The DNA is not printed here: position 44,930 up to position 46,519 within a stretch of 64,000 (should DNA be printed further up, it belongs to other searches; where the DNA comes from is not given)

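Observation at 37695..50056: Candidate undescribed catabolic system: wHTH-SBP regulator + ABC importer + SDR + atypical M24 hydrolase + E2-less TPP dehydrogenase + ALDH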

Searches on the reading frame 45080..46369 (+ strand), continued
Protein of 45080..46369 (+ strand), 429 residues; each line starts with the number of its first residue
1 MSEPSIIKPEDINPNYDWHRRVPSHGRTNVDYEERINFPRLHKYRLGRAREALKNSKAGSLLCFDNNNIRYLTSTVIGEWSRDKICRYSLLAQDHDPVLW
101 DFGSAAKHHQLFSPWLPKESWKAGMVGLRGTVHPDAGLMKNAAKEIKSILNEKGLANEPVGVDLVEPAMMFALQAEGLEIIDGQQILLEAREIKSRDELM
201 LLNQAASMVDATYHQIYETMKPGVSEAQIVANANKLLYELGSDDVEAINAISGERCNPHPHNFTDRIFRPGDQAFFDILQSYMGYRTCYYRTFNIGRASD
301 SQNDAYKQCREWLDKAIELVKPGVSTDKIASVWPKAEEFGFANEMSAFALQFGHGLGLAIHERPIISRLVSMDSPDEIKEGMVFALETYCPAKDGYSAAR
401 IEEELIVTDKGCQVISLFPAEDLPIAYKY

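Call 67: get_annotated_region(hit=H1, flank=14000)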
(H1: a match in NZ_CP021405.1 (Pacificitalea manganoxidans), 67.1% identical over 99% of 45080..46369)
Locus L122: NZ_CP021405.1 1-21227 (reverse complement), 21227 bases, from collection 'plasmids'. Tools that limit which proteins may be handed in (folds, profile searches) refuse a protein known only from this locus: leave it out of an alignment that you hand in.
description: Pacificitalea manganoxidans strain DY25 plasmid pDY25-A, complete sequence
organism: Pacificitalea manganoxidans (NCBI taxid 1411902)
taxonomy: Bacteria; Pseudomonadota; Alphaproteobacteria; Rhodobacterales; Paracoccaceae; Pacificitalea; Pacificitalea manganoxidans
host: -; source: cell culture,sediment; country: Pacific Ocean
typing (MOB-suite, as given by PLSDB): non-mobilizable; replicon rep_cluster_565
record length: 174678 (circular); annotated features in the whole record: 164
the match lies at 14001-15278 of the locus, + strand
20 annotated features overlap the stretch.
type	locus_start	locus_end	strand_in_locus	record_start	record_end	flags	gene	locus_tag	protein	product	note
CDS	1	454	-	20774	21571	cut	-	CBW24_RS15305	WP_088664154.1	ABC transporter ATP-binding protein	-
CDS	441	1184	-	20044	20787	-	-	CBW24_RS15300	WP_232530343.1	ABC transporter permease subunit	GO:0055085 - transmembrane transport [Evidence IEA]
CDS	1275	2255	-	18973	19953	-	-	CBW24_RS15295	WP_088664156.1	ABC transporter substrate-binding protein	-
CDS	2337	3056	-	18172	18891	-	-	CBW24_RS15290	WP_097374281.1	FCD domain-containing protein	-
CDS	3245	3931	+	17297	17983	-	-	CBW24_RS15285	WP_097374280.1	fumarylacetoacetate hydrolase family protein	-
CDS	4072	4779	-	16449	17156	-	-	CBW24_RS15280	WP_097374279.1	ThuA domain-containing protein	-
CDS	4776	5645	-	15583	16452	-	-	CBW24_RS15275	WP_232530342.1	NAD(P)-dependent oxidoreductase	-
CDS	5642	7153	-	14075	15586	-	-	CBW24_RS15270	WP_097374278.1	sugar ABC transporter ATP-binding protein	-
CDS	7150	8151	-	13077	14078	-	-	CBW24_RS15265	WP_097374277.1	ABC transporter permease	-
CDS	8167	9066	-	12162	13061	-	-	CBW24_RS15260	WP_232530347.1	ABC transporter permease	-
CDS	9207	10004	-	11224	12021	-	-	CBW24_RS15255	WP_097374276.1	SDR family oxidoreductase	-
CDS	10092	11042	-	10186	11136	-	-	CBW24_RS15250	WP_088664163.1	sugar ABC transporter substrate-binding protein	-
CDS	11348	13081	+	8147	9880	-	-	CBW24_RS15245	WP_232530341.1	extracellular solute-binding protein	-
CDS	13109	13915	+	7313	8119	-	-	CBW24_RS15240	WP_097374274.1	SDR family oxidoreductase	-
CDS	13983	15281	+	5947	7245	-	-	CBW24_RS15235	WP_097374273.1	Xaa-Pro peptidase family protein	GO:0006508 - proteolysis [Evidence IEA]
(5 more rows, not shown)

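Call 70: search_protein_families(library=pfam, proteins=[L117:15346-16632:+, L117:2723-3589:-, L117:2022-2726:-, L117:7179-7970:-, L117:11094-11903:+, L117:8059-9015:-, L117:9324-11075:+, L118:10760-11644:-], max_evalue=0.0001)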
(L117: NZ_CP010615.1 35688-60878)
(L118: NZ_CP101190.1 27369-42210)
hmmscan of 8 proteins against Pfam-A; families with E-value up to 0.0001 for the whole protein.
L117:15346-16632:+ (428 aa): 2 families
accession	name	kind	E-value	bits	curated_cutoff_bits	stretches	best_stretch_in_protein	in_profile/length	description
PF00364.28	Biotin_lipoyl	-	6.7e-34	116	22.1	2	3-74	1-71/73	Biotin-requiring enzyme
PF13437.12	HlyD_3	-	2.7e-05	25.3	22.2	0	16-49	7-39/106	HlyD family secretion protein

L117:2723-3589:- (288 aa): 5 families
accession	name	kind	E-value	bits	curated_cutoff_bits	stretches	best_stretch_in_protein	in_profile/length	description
PF03446.21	NAD_binding_2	-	7.4e-35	120.8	21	1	2-159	1-161/161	NAD binding domain of 6-phosphogluconate dehydrogenase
PF14833.11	NAD_binding_11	-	3.2e-21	76.3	30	1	162-282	1-121/122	NAD-binding of NADP-dependent 3-hydroxyisobutyrate dehydrogenase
PF03807.23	F420_oxidored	-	2.2e-07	31.8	21.6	1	2-62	1-64/94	NADP oxidoreductase coenzyme F420-dependent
PF02826.25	2-Hacid_dh_C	-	1.1e-05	25.3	25.1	1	2-71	38-105/178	D-isomer specific 2-hydroxyacid dehydrogenase, NAD binding domain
PF01488.26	Shikimate_DH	-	5.1e-05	23.8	24.3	0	3-63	15-81/138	Shikimate / quinate 5-dehydrogenase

L117:2022-2726:- (234 aa): 1 family
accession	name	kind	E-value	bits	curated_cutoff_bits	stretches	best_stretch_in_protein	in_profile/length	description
PF06283.17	ThuA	-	2.7e-40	139.3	33.4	1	4-230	3-209/209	Trehalose utilisation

L117:7179-7970:- (263 aa): 4 families
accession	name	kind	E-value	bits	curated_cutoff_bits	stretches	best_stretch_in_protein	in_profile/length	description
PF13561.12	adh_short_C2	-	1.9e-55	188.5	27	1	13-261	1-236/236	Enoyl-(Acyl carrier protein) reductase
PF00106.31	adh_short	-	1.8e-51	174.9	26.6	1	10-202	4-193/195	short chain dehydrogenase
PF23441.1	SDR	-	4.8e-10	39.7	27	1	8-262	9-257/258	SDR-like rossmann domain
PF08659.16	KR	-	2.6e-09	37.7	22.6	1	9-161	3-152/180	KR domain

L117:11094-11903:+ (269 aa): 3 families
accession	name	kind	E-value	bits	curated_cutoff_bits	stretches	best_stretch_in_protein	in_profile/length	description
PF00106.31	adh_short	-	8.3e-45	153.1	26.6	1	9-207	1-193/195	short chain dehydrogenase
PF13561.12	adh_short_C2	-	9.9e-45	153.4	27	1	15-266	1-235/236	Enoyl-(Acyl carrier protein) reductase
PF08659.16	KR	-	1.5e-06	28.7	22.6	1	11-123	3-118/180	KR domain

L117:8059-9015:- (318 aa): 3 families
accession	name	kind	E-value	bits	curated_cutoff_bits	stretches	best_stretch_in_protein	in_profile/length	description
PF13407.12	Peripla_BP_4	-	3e-52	178.2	35.1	1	34-293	6-258/258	Periplasmic binding protein domain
PF00532.27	Peripla_BP_1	-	4.7e-13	49.7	22.2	1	48-261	21-226/281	Periplasmic binding proteins and sugar binding domain of LacI family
PF13458.12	Peripla_BP_6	-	4.7e-05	23.6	31.7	0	43-149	19-132/343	Periplasmic binding protein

L117:9324-11075:+ (583 aa): 2 families
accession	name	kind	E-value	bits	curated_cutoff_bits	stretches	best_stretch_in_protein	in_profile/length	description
PF01547.30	SBP_bac_1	-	2.3e-28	100.5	26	1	224-490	49-307/307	Bacterial extracellular solute-binding protein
PF13416.11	SBP_bac_8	-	5.9e-21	75.9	27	1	207-511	20-271/279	Bacterial extracellular solute-binding protein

L118:10760-11644:- (294 aa): 5 families
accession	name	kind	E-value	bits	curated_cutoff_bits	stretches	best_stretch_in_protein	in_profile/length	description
PF03446.21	NAD_binding_2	-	1.5e-35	123.1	21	1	3-159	1-161/161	NAD binding domain of 6-phosphogluconate dehydrogenase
PF14833.11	NAD_binding_11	-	1.2e-12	48.6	30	1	165-269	3-108/122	NAD-binding of NADP-dependent 3-hydroxyisobutyrate dehydrogenase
PF03807.23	F420_oxidored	-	3.6e-07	31.1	21.6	1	4-63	2-67/94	NADP oxidoreductase coenzyme F420-dependent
PF02558.23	ApbA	-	5e-05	23.4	22.2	1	4-55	1-51/150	Ketopantoate reductase PanE/ApbA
PF02826.25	2-Hacid_dh_C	-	6.3e-05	22.9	25.1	1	3-95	38-130/178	D-isomer specific 2-hydroxyacid dehydrogenase, NAD binding domain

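Call 83: search_solved_structures(query=L019:16172-17140:+, max_evalue=1e-25)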
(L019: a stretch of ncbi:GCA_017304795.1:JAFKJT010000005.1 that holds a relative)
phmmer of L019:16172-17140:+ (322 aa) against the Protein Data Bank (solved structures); distinct sequences matched with E-value up to 1e-25: 10.
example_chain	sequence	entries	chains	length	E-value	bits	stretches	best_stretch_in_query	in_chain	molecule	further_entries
2uyy_A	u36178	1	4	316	1e-30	110.6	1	6-271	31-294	N-PAC PROTEIN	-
1yb4_A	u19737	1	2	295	2.2e-30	109.5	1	6-271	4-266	tartronic semialdehyde reductase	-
4gbj_A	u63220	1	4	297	2.5e-30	109.3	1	5-269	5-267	6-phosphogluconate dehydrogenase NAD-binding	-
3doj_A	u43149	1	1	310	4.2e-30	108.5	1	7-273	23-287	Dehydrogenase-like protein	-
3w6u_A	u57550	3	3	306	6.6e-30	107.9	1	4-265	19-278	6-phosphogluconate dehydrogenase, NAD-binding protein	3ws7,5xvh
4dll_A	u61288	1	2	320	7.1e-30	107.8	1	7-266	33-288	2-hydroxy-3-oxopropionate reductase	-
3pdu_A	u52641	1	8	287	1.2e-29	107.1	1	8-271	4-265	3-hydroxyisobutyrate dehydrogenase family protein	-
3pef_A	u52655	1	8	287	1.2e-29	107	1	7-272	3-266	6-phosphogluconate dehydrogenase, NAD-binding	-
3cky_A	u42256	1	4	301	2.9e-29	105.8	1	7-273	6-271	2-hydroxymethyl glutarate dehydrogenase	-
3w6z_A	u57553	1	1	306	4.3e-29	105.3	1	4-265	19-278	6-phosphogluconate dehydrogenase, NAD-binding protein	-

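Call 87: find_encoding_contigs(protein=P0033, flank=10000, max_places=1)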
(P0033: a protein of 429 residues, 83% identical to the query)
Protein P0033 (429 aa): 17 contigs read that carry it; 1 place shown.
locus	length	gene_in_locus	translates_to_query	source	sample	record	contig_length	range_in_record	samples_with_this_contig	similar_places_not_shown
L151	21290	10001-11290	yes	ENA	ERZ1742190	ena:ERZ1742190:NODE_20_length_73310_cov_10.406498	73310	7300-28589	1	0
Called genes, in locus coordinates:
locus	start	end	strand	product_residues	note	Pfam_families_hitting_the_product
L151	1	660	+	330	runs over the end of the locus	PF04055:Radical_SAM, PF13353:Fer4_12, PF06463:Mob_synth_C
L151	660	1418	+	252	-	PF01513:NAD_kinase (weak), PF20143:NAD_kinase_C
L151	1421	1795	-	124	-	-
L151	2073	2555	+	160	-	PF08238:Sel1 (faint)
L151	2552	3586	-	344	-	PF02653:BPD_transp_2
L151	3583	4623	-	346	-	PF02653:BPD_transp_2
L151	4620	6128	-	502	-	PF00005:ABC_tran, PF13304:AAA_21 (faint), PF00005:ABC_tran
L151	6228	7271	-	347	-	PF13407:Peripla_BP_4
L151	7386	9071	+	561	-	PF01547:SBP_bac_1, PF13416:SBP_bac_8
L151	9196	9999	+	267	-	PF00106:adh_short, PF08659:KR (weak), PF13561:adh_short_C2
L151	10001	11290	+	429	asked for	PF00557:Peptidase_M24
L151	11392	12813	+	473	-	PF01232:Mannitol_dh, PF08125:Mannitol_dh_C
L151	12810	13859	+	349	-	PF02615:Ldh_2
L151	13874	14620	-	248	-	PF00994:MoCF_biosynth, PF24102:FLAD1_M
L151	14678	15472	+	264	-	PF00557:Peptidase_M24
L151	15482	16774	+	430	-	PF00206:Lyase_1, PF10397:ADSL_C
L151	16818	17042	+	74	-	PF01722:BolA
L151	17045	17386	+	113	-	PF00462:Glutaredoxin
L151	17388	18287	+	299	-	PF00892:EamA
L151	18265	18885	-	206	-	PF00163:Ribosomal_S4, PF01479:S4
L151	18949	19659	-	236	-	PF00588:SpoU_methylase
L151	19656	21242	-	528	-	PF00682:HMGL-like, PF22617:HCS_D2, PF08502:LeuA_dimer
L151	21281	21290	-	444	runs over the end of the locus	PF00749:tRNA-synt_1c, PF19269:Anticodon_2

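Call 88: find_encoding_contigs(protein=P0043, flank=10000, max_places=1)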
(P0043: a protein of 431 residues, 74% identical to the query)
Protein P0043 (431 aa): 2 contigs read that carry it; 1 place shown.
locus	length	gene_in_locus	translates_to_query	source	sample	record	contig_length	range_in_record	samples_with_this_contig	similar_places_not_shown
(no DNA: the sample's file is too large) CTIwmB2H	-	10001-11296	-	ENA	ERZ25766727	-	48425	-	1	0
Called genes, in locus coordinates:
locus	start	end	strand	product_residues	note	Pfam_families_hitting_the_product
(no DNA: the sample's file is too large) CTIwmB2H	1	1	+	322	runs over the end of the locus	PF16868:NMT1_3, PF12974:Phosphonate-bd (faint), PF09084:NMT1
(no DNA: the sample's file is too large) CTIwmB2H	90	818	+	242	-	PF01425:Amidase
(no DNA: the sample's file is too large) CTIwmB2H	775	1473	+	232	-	-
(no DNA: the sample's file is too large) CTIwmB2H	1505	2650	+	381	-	PF06779:MFS_4, PF07690:MFS_1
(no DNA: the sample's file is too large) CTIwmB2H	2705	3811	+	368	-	PF00296:Bac_luciferase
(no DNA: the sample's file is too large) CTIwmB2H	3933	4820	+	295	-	PF02826:2-Hacid_dh_C (weak), PF03446:NAD_binding_2, PF03807:F420_oxidored (weak), PF14833:NAD_binding_11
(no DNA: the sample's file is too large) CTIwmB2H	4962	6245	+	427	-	PF13433:Peripla_BP_5, PF13458:Peripla_BP_6, PF01094:ANF_receptor (weak)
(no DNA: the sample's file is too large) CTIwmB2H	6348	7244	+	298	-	PF02653:BPD_transp_2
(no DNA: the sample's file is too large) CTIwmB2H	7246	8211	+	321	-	PF02653:BPD_transp_2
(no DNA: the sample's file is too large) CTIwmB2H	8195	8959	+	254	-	PF00005:ABC_tran, PF13304:AAA_21 (faint)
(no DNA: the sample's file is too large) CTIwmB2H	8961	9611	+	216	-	PF00005:ABC_tran, PF13304:AAA_21 (faint)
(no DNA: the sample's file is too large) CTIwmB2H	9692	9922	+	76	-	PF01206:TusA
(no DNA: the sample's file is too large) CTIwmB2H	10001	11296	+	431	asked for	PF00557:Peptidase_M24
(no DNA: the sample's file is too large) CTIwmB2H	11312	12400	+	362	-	PF00676:E1_dh, PF02775:TPP_enzyme_C (faint)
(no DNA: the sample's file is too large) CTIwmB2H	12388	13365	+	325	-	PF02779:Transket_pyr, PF02780:Transketolase_C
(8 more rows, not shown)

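Call 89: find_encoding_contigs(protein=P0023, flank=10000, max_places=2)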
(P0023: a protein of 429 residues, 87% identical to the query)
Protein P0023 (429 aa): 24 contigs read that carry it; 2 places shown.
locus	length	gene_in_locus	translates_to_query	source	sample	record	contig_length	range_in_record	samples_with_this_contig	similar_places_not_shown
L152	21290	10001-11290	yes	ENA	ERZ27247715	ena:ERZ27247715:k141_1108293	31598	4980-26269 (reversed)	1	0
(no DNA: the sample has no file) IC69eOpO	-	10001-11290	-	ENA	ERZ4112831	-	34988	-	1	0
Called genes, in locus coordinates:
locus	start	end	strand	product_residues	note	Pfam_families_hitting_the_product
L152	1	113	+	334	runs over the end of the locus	PF02653:BPD_transp_2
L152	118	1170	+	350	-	PF02653:BPD_transp_2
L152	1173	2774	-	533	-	PF00732:GMC_oxred_N, PF00890:FAD_binding_2 (faint), PF01134:GIDA (faint), PF13450:NAD_binding_8 (faint), PF05199:GMC_oxred_C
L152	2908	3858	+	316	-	PF13407:Peripla_BP_4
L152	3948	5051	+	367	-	PF02653:BPD_transp_2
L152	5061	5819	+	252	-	PF00005:ABC_tran, PF13304:AAA_21 (faint)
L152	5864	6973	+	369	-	PF01408:GFO_IDH_MocA, PF02894:GFO_IDH_MocA_C, PF22685:Gal80p_C-like, PF22725:GFO_IDH_MocA_C3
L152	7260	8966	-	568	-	PF13416:SBP_bac_8, PF01547:SBP_bac_1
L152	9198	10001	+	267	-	PF00106:adh_short, PF08659:KR (weak), PF13561:adh_short_C2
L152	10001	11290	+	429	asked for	PF00557:Peptidase_M24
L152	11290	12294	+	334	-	PF00676:E1_dh, PF02775:TPP_enzyme_C (weak), PF00456:Transketolase_N (faint)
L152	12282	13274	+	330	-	PF02779:Transket_pyr, PF02780:Transketolase_C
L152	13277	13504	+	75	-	PF00364:Biotin_lipoyl, PF25917:BSH_RND (weak), PF25984:BSH_YknX (faint), PF25997:BSH_YhbJ (weak)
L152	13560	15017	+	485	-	PF00171:Aldedh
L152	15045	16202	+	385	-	PF01408:GFO_IDH_MocA, PF22725:GFO_IDH_MocA_C3, PF02894:GFO_IDH_MocA_C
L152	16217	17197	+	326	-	PF00294:PfkB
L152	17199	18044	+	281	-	PF04962:KduI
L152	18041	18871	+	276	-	PF01116:F_bP_aldolase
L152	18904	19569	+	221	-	PF07385:Lyx_isomer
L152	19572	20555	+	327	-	PF00294:PfkB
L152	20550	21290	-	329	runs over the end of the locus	-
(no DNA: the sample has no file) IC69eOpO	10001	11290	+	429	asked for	PF00557:Peptidase_M24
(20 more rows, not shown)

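Call 91: search_solved_structures(query=window:45080-46369:+, max_evalue=1e-18, show_alignments=3)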
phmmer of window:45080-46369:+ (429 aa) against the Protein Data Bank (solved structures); distinct sequences matched with E-value up to 1e-18: 8.
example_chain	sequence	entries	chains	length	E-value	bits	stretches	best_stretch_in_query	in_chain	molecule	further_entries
4rgz_A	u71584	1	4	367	1.1e-22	83.7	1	185-410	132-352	Xaa-Pro aminopeptidase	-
4fkc_A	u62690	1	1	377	1.2e-22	83.6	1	185-410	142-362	Xaa-Pro aminopeptidase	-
4s00_A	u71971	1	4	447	1.4e-19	73.5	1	37-421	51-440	Peptidase M24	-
4s01_A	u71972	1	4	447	1.5e-19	73.3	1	37-421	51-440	Peptidase M24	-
4rzy_A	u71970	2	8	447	2.4e-19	72.7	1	37-421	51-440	Peptidase M24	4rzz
1pv9_A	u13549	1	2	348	3.1e-19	72.4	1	185-415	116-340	Xaa-Pro dipeptidase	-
4ege_A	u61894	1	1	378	6.8e-19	71.2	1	177-421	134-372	Dipeptidase PepE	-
3q6d_A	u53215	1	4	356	8.5e-19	70.9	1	173-421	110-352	Proline dipeptidase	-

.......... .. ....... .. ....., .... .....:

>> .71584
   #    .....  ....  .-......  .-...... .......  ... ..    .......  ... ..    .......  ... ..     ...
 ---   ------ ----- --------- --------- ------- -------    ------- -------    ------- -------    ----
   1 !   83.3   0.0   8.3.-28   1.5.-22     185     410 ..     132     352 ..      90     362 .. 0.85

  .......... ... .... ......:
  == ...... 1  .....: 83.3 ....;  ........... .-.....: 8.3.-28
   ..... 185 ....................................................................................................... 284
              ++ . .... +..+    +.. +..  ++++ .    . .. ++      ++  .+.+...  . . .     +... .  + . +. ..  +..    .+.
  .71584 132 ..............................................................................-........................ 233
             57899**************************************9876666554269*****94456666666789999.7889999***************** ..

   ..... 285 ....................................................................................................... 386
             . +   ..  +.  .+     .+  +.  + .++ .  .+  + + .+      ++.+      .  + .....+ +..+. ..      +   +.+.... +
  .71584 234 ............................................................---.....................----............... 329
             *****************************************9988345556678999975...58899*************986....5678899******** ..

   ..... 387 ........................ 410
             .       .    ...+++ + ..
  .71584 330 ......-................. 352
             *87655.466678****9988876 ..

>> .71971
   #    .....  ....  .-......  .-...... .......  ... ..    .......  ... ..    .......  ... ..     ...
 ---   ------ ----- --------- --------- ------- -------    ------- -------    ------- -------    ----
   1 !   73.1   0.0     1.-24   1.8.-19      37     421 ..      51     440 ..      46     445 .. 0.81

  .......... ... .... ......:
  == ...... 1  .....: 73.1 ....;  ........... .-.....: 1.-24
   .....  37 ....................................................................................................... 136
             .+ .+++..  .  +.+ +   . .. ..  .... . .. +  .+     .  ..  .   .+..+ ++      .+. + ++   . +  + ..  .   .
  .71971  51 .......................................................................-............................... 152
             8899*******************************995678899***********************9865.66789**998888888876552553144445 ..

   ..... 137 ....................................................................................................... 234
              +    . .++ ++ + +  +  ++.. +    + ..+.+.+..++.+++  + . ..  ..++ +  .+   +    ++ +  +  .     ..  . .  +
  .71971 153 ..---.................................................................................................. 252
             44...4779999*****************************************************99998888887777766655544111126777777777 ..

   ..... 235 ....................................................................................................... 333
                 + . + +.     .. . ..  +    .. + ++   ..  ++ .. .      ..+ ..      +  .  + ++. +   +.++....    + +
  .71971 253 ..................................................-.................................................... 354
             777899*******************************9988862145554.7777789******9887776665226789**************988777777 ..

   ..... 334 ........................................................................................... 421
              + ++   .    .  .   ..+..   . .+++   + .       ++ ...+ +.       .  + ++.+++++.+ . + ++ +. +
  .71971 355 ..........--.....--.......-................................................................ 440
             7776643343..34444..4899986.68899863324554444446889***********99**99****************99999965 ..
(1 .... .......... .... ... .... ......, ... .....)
